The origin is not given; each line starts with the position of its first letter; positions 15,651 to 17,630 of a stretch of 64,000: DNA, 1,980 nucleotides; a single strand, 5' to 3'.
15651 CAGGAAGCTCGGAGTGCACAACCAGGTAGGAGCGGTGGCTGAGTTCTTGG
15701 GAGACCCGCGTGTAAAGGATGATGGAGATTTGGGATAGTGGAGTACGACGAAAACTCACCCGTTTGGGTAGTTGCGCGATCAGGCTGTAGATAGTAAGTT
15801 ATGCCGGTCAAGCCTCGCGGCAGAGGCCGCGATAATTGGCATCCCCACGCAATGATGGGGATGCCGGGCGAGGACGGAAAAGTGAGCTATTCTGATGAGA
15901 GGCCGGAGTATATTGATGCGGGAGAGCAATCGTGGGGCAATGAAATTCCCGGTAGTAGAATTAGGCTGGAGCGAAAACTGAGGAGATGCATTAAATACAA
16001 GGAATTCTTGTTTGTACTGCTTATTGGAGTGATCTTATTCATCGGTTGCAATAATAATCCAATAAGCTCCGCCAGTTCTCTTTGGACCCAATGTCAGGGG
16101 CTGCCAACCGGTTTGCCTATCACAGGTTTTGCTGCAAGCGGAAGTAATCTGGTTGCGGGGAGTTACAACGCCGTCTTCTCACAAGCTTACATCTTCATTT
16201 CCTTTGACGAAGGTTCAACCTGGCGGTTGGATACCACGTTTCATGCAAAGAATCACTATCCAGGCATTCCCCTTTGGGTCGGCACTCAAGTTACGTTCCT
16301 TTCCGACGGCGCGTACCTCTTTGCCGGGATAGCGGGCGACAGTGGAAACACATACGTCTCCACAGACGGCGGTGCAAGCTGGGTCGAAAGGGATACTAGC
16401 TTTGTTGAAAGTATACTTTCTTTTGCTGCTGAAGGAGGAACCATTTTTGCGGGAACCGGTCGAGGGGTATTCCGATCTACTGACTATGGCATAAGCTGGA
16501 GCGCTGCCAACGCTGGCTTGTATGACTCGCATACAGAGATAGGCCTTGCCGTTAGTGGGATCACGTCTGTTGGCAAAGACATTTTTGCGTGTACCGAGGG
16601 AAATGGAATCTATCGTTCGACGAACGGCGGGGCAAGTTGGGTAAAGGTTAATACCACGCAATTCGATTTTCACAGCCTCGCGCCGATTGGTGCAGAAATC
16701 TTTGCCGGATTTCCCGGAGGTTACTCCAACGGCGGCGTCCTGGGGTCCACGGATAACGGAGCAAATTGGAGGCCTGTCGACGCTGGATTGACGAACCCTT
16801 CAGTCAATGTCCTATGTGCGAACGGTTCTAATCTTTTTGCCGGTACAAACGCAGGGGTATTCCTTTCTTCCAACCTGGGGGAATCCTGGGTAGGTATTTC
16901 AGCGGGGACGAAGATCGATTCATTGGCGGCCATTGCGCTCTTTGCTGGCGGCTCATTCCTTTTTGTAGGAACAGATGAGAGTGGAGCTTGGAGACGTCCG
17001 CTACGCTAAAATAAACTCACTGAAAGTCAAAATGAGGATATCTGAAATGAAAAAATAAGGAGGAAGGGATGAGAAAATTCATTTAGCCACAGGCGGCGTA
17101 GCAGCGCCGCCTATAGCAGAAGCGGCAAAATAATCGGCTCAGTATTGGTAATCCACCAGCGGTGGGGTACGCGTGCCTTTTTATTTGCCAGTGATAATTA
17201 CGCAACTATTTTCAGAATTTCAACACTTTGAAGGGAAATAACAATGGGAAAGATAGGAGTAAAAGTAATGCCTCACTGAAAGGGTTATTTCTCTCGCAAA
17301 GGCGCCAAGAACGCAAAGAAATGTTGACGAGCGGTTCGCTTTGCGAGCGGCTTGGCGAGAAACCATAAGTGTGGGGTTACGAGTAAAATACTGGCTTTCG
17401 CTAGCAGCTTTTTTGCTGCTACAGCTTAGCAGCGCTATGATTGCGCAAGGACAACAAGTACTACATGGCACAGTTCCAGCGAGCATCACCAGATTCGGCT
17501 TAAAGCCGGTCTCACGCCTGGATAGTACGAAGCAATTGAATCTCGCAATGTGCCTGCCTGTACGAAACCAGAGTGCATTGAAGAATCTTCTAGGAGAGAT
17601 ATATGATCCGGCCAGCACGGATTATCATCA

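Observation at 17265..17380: New 116-bp MITE-like element family: three near-identical copies with TIRs and 7-9 bp target-site duplications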

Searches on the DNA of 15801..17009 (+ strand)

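Call 74: search_rna_families(sources=[L018, L039], threshold=gathering)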
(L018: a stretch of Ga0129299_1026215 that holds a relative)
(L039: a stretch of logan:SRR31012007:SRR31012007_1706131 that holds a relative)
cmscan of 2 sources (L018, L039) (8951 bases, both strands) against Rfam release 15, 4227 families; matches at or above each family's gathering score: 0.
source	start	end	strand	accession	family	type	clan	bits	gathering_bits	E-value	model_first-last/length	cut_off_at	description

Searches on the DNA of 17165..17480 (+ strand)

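Call 22: search_dna_similar(query=window:17265-17380:+, collection=plasmids, mode=distant, max_evalue=1)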
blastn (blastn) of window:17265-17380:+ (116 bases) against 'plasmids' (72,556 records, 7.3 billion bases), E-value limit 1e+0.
Records with a match: 2; places in all: 2; records where one place covers at least 80% of the query: 0.
Best place of each record, by identity: 90-95% 1; 80-90% 1.
By first word of the organism name: Sphaerospermopsis 1; Candidatus 1.
By predicted mobility (MOB-suite, as given by PLSDB): conjugative 1; non-mobilizable 1.
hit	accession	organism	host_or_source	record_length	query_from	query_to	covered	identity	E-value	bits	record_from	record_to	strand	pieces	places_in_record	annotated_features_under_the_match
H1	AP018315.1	Sphaerospermopsis kisseleviana NIES-73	-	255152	22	56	30%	88.6%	8e-2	43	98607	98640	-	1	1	none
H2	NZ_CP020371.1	Candidatus Thiodictyon syntrophicum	meromictic lake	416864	23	56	29%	91.2%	2e-3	49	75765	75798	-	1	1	none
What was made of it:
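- Tried and rejected: The whole MITE against plasmids gave only chance 34-nt hits (call 22).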

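Call 75: search_rna_families(source=window, start=17165, end=17480, threshold=evalue, max_evalue=1)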
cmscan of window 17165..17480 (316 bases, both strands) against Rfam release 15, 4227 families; matches with E-value up to 1: 1.
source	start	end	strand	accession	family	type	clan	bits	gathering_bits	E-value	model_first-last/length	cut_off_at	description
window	17389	17434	-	RF00455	mir-15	Gene; miRNA;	CL00085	15.6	57.3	0.46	1-88/88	no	mir-15 microRNA precursor family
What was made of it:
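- On Any Rfam RNA family: At E <= 1 the only hit is a chance mir-15 match in the flank (call 75).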
